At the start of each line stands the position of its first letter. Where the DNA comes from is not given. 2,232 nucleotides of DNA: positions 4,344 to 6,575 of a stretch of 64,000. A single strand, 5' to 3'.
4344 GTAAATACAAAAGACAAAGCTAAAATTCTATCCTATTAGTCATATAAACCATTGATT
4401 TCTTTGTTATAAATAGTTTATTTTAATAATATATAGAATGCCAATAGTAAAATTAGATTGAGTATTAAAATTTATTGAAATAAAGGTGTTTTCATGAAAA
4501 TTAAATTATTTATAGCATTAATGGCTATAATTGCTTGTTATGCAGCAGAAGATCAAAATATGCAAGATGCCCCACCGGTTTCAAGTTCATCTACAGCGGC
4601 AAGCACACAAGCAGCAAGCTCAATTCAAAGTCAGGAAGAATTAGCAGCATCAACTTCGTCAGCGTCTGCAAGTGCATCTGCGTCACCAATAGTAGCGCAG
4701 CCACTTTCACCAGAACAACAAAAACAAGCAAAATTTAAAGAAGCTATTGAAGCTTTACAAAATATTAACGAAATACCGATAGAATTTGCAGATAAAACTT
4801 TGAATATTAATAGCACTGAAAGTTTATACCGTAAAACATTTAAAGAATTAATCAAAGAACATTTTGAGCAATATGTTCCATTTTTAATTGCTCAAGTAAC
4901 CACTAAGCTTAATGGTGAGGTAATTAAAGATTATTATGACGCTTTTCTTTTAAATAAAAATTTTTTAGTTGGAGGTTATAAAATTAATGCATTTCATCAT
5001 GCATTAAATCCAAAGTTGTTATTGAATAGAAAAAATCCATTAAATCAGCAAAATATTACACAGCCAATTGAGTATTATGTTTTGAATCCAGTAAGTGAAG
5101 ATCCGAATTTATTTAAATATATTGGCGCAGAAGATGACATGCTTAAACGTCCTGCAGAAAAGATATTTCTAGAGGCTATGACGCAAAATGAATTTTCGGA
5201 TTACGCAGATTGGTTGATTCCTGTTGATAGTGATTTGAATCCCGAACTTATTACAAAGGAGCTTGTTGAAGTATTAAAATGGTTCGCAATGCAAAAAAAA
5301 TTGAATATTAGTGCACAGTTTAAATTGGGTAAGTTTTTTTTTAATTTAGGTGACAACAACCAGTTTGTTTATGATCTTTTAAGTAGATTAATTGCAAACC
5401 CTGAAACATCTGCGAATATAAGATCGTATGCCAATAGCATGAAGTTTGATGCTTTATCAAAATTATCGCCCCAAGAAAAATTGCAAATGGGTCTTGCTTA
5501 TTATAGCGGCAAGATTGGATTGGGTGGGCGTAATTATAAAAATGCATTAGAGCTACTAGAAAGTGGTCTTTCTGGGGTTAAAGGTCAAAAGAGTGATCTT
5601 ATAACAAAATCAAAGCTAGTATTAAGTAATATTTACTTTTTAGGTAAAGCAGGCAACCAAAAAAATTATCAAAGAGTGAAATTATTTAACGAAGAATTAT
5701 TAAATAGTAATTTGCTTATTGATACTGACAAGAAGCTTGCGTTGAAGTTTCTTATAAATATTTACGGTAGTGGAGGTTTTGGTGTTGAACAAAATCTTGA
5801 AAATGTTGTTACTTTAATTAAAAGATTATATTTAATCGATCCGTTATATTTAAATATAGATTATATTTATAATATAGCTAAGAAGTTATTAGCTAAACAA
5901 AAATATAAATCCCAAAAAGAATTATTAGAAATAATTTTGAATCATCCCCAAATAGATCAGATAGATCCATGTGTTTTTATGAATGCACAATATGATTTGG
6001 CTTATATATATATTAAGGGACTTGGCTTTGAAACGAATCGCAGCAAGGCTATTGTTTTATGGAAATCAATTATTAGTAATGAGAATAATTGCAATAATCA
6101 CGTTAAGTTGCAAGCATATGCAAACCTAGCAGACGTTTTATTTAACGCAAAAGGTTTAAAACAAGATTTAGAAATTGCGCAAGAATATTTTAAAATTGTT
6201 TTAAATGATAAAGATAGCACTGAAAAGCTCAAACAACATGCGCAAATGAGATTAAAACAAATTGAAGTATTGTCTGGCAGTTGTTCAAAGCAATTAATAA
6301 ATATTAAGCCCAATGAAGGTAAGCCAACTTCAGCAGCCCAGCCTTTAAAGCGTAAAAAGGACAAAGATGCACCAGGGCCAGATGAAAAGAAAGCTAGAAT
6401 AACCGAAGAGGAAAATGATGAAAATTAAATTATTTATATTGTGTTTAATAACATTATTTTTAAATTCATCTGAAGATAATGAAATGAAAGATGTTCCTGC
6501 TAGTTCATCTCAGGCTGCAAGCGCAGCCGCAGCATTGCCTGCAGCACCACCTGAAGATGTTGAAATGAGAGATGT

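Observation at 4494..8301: Tandem, overlapping pair of exported Sel1-like repeat proteins ending in bipartite NLS-like basic clusters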

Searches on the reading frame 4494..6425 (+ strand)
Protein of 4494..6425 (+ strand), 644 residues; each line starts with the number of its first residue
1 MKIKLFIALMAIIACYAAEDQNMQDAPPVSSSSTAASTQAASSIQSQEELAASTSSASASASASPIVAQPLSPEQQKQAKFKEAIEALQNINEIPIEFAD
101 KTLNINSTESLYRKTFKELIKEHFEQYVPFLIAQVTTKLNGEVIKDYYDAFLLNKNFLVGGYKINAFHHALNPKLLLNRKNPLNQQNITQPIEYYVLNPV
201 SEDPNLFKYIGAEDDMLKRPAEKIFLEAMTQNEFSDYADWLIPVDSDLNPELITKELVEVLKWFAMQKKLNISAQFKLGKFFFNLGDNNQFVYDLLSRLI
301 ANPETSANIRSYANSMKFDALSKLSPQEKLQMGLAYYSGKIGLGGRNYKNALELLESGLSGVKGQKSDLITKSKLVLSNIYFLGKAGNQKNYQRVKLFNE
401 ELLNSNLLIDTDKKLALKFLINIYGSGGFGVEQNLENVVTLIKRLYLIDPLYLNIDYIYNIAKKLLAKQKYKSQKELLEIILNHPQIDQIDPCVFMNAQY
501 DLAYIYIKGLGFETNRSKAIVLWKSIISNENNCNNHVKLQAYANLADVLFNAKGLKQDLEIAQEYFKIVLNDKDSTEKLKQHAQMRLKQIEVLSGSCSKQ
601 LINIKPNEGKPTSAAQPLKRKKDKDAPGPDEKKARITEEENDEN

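Call 4: search_protein_families(library=pfam, proteins=[window:4494-6425:+], max_evalue=10)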
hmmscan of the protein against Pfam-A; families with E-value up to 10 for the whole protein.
window:4494-6425:+ (644 aa): 5 families
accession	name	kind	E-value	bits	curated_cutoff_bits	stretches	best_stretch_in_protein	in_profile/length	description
PF17010.10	DUF5092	-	1.4e-08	35.3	27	1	109-222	2-100/145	Domain of unknown function (DUF5092)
PF08238.18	Sel1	-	1.8e-08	35.1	30.7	2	498-524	3-29/36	Sel1 repeat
PF21827.1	New_glue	-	7.4e-05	22.9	31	1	1-64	1-64/94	New glue protein family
PF13778.12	DUF4174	-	0.0048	17.8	27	1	552-590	69-107/120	Domain of unknown function (DUF4174)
PF22861.1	GEO12453p1-like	-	4.1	9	32.2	1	7-69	7-72/74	GEO12453p1-like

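Call 5: search_protein_families(library=ncbifam, proteins=[window:4494-6425:+], max_evalue=10)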
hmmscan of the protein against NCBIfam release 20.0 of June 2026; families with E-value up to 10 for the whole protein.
window:4494-6425:+ (644 aa): 2 families
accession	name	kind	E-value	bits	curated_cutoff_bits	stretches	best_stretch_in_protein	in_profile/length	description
NF038033.1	FEA1_rel_lipo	equivalog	1.3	7.6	250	1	31-66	31-79/406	FEA1-related lipoprotein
NF008327.0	PRK11114.2-1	equivalog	1.6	6.8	1218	1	8-89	32-112/845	cellulose biosynthesis cyclic di-GMP-binding regulatory protein BcsB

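Call 10: find_homologous_proteins(query=window:4494-6425:+, max_evalue=0.001)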
Query window:4494-6425:+ (644 aa): 2 proteins with E <= 0.001 among 8000 candidates.
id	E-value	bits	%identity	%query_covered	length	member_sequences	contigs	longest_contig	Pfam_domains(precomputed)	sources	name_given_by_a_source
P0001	0.0e+0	1406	100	100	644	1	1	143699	PF17010.11,PF08238.19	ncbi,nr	ncbi:MAG: DUF5092 domain-containing protein [Candidatus Babeliales bacterium]|nr:DUF5092 domain-cont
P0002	8.6e-106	373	38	100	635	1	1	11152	PF17010.11,PF08238.19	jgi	jgi:TPR repeat protein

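Call 11: search_solved_structures(query=window:4494-6425:+, max_evalue=1)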
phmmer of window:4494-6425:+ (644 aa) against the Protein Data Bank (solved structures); distinct sequences matched with E-value up to 1: 2.
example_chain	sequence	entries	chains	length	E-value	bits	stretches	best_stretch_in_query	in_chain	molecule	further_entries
8g8i_A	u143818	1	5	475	0.0088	18.1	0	254-323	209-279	C3HR3_9r_shift4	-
9fqr_Il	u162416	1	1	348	0.061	15.3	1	497-567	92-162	LRP2-binding protein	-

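Call 13: find_encoding_contigs(protein=P0002, flank=6000, max_places=4)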
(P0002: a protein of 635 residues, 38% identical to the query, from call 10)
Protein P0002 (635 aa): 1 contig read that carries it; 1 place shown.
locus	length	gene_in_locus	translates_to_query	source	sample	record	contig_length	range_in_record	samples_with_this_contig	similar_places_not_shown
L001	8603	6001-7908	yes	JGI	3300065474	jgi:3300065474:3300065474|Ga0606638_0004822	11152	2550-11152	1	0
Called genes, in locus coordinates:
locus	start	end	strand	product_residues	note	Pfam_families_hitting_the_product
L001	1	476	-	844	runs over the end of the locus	PF00580:UvrD-helicase, PF13245:AAA_19, PF01443:Viral_helicase1 (faint), PF13361:UvrD_C, PF13087:AAA_12 (weak), PF13538:UvrD_C_2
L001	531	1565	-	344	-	-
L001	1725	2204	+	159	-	-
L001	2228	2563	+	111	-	-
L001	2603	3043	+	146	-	-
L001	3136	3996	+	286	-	-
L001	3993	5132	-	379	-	PF13167:GTP-bdg_N, PF16360:GTP-bdg_M, PF03193:RsgA_GTPase (faint), PF00009:GTP_EFTU (faint), PF01926:MMR_HSR1, PF02421:FeoB_N (weak)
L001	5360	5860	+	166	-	PF01161:PBP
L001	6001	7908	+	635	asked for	PF17010:DUF5092, PF08238:Sel1 (faint)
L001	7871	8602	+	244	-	?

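Call 30: search_protein_representatives(alignment_id=A1)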
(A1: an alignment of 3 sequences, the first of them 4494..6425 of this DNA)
Query: 3 sequences, 643 profile positions. Proteins with E-value up to 0.001 (for the whole library): 1604; up to 1e-10: 121; up to 1e-30: 8. The best 150 are listed.
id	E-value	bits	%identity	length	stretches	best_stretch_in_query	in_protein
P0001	0.0e+00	1107.2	-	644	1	1-643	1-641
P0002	0.0e+00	1102.0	-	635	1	1-643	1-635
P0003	0.0e+00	1017.5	-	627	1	1-642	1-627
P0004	2.6e-142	492.1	-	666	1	1-623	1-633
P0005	3.5e-38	148.0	-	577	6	27-233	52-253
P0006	1.9e-36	142.3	-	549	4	328-446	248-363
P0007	3.0e-33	131.8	-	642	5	376-601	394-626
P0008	1.6e-31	126.0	-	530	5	102-234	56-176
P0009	3.0e-29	118.5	-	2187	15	503-579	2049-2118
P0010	8.1e-27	110.5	-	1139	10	504-580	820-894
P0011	9.6e-27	110.3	-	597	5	346-580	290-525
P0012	2.0e-24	102.6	-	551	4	477-577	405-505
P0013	2.0e-24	102.6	-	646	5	81-228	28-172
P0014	3.4e-24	101.8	-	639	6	327-440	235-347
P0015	2.2e-23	99.2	-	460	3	331-603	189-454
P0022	7.5e-20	87.5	-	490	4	97-168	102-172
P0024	2.2e-18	82.6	-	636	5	101-236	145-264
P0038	1.8e-15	73.0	-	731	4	98-158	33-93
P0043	5.5e-15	71.4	-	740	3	106-342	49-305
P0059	2.6e-13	65.9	-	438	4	103-233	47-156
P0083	3.5e-12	62.1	-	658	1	63-234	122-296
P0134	2.6e-10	55.9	-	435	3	94-235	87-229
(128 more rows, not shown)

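Call 39: list_cluster_members(proteins=[P0004, P0006, P0008, P0022, P0024, P0038, P0059, P0083, P0043, P0134])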
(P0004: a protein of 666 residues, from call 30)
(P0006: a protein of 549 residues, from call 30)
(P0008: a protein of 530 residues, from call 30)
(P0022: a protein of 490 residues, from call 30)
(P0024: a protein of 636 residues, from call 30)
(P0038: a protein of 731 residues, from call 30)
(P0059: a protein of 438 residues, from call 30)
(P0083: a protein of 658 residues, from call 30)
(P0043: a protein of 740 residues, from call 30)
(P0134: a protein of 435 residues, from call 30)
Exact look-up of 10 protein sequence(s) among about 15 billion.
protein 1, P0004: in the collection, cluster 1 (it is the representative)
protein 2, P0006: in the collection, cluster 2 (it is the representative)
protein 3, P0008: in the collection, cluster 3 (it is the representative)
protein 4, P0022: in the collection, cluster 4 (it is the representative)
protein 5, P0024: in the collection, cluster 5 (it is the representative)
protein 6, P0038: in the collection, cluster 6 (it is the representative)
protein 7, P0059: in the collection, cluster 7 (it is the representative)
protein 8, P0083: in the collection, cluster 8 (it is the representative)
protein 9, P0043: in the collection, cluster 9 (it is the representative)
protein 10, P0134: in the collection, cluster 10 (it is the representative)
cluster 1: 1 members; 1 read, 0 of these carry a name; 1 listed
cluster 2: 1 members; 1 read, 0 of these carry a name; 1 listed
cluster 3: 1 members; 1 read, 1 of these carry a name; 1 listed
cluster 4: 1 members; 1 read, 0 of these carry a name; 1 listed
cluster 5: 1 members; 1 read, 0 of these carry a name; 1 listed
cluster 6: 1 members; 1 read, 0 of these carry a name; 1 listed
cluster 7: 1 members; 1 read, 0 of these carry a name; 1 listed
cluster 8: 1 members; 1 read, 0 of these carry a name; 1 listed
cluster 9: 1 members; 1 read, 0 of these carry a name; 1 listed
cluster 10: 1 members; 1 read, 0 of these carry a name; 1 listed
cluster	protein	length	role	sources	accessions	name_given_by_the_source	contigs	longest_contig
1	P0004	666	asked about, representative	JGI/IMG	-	-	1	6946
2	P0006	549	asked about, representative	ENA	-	-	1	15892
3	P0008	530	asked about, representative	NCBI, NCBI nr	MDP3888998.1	MAG: DUF5092 domain-containing protein [bacterium] | DUF5092 domain-containing protein [bacterium]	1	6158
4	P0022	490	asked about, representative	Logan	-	-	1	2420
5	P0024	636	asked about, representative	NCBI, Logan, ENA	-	-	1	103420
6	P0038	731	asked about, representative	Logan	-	-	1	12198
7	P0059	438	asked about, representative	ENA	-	-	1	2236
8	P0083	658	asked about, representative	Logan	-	-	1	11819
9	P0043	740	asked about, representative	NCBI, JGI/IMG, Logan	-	-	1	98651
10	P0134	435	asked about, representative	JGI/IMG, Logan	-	-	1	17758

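Call 66: find_related_loci(query=A1, collection=genome_contigs, flank=6000)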
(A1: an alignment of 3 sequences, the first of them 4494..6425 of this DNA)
Query A1 (644 aa) in genome_contigs; peptide patterns used: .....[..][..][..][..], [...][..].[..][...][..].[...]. (x = any residue, [..] = any of these).
376 stretches matched a pattern, but none encodes a relative of the query by tblastn (E <= 1e-3).

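Call 67: find_related_loci(query=A1, collection=metagenome_contigs, flank=5000)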
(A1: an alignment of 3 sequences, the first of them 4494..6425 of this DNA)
Query A1 (644 aa) in metagenome_contigs; peptide patterns used: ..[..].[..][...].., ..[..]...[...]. (x = any residue, [..] = any of these).
600 stretches matched a pattern (row limit reached: there are more); 1 encode a relative of the query (tblastn E <= 1e-3); 1 distinct loci.
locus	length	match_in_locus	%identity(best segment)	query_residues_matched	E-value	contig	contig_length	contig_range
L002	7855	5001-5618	23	371-575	1e-10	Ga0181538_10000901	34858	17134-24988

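Call 75: predict_structure(alignment_id=A6)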
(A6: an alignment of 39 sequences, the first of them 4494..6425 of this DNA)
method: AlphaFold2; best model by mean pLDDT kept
length: 644 residues; sequences in the alignment: 39
mean_pLDDT: 84.7   pTM: 0.74
mean pLDDT of the five models: 84.7, 84.1, 83.8, 83.7, 83.2
residues with pLDDT >= 90: 433; 70-90: 88; 50-70: 34; < 50: 89
segments of 3 or more residues with pLDDT < 50: 25-60, 161-170, 606-644
pLDDT, mean of each block of 10 residues (from residue 1): 92 84 47 36 40 43 67 93 96 94 96 97 96 97 96 82 45 67 95 95 94 78 85 85 69 82 85 91 92 95 95 97 97 96 87 97 88 97 93 98 95 97 97 98 98 97 97 98 97 97 97 96 97 92 98 94 98 97 97 70 48 42 41 41 35
secondary structure, 60 per line:
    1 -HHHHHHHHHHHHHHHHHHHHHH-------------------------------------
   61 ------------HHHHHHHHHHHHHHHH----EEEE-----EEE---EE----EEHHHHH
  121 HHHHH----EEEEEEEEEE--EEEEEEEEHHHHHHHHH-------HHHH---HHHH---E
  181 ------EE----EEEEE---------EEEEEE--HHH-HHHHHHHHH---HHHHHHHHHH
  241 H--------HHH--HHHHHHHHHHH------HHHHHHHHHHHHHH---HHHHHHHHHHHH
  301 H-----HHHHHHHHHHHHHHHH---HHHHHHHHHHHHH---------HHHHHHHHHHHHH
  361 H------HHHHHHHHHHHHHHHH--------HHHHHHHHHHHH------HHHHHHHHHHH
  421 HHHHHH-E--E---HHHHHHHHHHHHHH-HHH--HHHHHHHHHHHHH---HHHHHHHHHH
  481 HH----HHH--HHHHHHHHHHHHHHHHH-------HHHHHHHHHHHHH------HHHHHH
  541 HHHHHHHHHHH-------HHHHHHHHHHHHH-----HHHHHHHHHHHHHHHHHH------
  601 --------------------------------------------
elements in order: H2-23 H73-88 E93-96 E102-104 H116-125 E130-139 E142-149 H150-158 H166-169 H173-176 E193-197 E207-212 H219-227 H231-241 H255-265 H272-285 H289-301 H307-322 H326-338 H348-361 H368-383 H392-403 H410-426 H435-448 H455-467 H471-482 H492-508 H516-528 H535-551 H559-571 H577-594

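Call 77: search_protein_families(library=pfam, proteins=[L002:1598-2287:+, L002:3140-4408:+, L002:4398-6170:+, P0004, P0002], max_evalue=1)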
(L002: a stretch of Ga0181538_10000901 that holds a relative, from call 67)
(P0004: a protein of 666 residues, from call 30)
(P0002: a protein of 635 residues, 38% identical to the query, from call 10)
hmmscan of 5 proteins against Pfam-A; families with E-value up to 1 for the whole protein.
L002:1598-2287:+ (230 aa): 3 families
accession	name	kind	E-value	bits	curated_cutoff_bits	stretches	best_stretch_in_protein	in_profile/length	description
PF17010.10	DUF5092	-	1.8e-05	25.2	27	1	38-147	2-100/145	Domain of unknown function (DUF5092)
PF08238.18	Sel1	-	0.00057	20.8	30.7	1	168-196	6-34/36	Sel1 repeat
PF14526.11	Cass2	-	0.065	13.9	27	1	117-166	2-50/150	Integron-associated effector binding protein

L002:3140-4408:+ (423 aa): 3 families
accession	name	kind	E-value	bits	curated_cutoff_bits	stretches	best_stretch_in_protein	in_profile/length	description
PF08238.18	Sel1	-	0.00019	22.3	30.7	1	314-342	2-29/36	Sel1 repeat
PF17010.10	DUF5092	-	0.0007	20.1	27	1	100-149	2-57/145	Domain of unknown function (DUF5092)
PF03165.22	MH1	-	0.27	11.9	25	1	397-422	13-38/103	MH1 domain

L002:4398-6170:+ (591 aa): 5 families
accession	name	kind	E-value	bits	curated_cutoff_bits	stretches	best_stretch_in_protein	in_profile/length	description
PF08238.18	Sel1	-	1.3e-36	124.2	30.7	7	330-356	2-28/36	Sel1 repeat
PF13432.12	TPR_16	-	1.4e-09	38.6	32.7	3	432-468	11-44/65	Tetratricopeptide repeat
PF13174.12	TPR_6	-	1.3e-05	26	26.3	2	331-362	2-29/33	Tetratricopeptide repeat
PF17010.10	DUF5092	-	0.00016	22.2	27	1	62-143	2-89/145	Domain of unknown function (DUF5092)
PF04781.17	DUF627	-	0.15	12.5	27.6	0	432-487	9-64/108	Protein of unknown function (DUF627)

P0004 (666 aa): 6 families
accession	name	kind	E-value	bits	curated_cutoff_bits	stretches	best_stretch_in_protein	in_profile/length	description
PF08238.18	Sel1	-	2.6e-10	40.9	30.7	2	518-544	4-30/36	Sel1 repeat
PF17010.10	DUF5092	-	3e-06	27.7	27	1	116-166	2-55/145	Domain of unknown function (DUF5092)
PF22343.1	Surface-like_ins_dom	-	0.055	14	27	1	429-460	19-50/100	Pilus-presented adhesin helical insertion domain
PF10500.14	SR-25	-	0.063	13.3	40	1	42-74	53-85/226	Nuclear RNA-splicing-associated protein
PF25167.1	DUF7829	-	0.12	12.2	28.6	0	93-138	34-80/224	Domain of unknown function (DUF7829)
PF12692.13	Methyltransf_17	-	0.13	12.7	27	1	72-135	64-128/160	S-adenosyl-L-methionine methyltransferase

P0002 (635 aa): 3 families
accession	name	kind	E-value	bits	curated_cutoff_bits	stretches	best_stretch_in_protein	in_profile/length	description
PF08238.18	Sel1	-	9.4e-14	51.8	30.7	3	537-567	1-31/36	Sel1 repeat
PF17010.10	DUF5092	-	4.2e-12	46.7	27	1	110-204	2-95/145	Domain of unknown function (DUF5092)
PF21827.1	New_glue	-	0.015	15.5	31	1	1-75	1-71/94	New glue protein family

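Call 80: find_encoding_contigs(protein=P0024, flank=10000, max_places=2)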
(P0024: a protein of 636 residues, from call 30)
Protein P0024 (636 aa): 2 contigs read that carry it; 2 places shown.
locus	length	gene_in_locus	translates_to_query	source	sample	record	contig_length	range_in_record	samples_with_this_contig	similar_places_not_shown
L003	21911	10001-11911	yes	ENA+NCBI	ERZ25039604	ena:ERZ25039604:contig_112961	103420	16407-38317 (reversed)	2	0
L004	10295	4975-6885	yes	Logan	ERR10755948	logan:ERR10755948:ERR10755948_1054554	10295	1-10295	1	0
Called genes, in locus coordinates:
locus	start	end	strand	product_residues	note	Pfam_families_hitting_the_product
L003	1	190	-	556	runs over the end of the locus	PF03553:Na_H_antiporter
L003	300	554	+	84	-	-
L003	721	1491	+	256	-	-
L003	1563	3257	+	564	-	PF00443:UCH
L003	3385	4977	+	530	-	PF17010:DUF5092, PF08238:Sel1 (faint)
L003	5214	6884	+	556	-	PF17010:DUF5092 (weak), PF08238:Sel1 (weak)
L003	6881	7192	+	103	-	-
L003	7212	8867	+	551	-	PF17010:DUF5092 (weak), PF08238:Sel1 (faint)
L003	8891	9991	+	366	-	PF08238:Sel1 (faint)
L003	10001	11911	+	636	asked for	PF13432:TPR_16 (faint), PF17010:DUF5092 (weak), PF13174:TPR_6 (faint), PF08238:Sel1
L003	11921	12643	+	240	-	-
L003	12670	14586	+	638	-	PF08238:Sel1 (weak)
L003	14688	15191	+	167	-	PF00572:Ribosomal_L13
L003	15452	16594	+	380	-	PF02163:Peptidase_M50, PF00595:PDZ (weak), PF13180:PDZ_2, PF17820:PDZ_6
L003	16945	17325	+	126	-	PF00164:Ribosom_S12_S23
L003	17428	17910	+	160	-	PF00177:Ribosomal_S7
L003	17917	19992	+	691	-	PF00009:GTP_EFTU, PF03144:GTP_EFTU_D2, PF22042:EF-G_D2, PF14492:EFG_III, PF03764:EFG_IV, PF00679:EFG_C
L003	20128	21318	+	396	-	PF00009:GTP_EFTU, PF03144:GTP_EFTU_D2, PF03143:GTP_EFTU_D3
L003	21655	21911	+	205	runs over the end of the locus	PF00297:Ribosomal_L3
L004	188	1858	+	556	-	PF17010:DUF5092 (weak), PF08238:Sel1 (weak)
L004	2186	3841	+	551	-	PF17010:DUF5092 (weak), PF08238:Sel1 (faint)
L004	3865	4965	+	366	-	PF08238:Sel1 (faint)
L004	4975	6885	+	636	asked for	PF13432:TPR_16 (faint), PF17010:DUF5092 (weak), PF13174:TPR_6 (faint), PF08238:Sel1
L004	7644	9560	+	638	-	PF08238:Sel1 (weak)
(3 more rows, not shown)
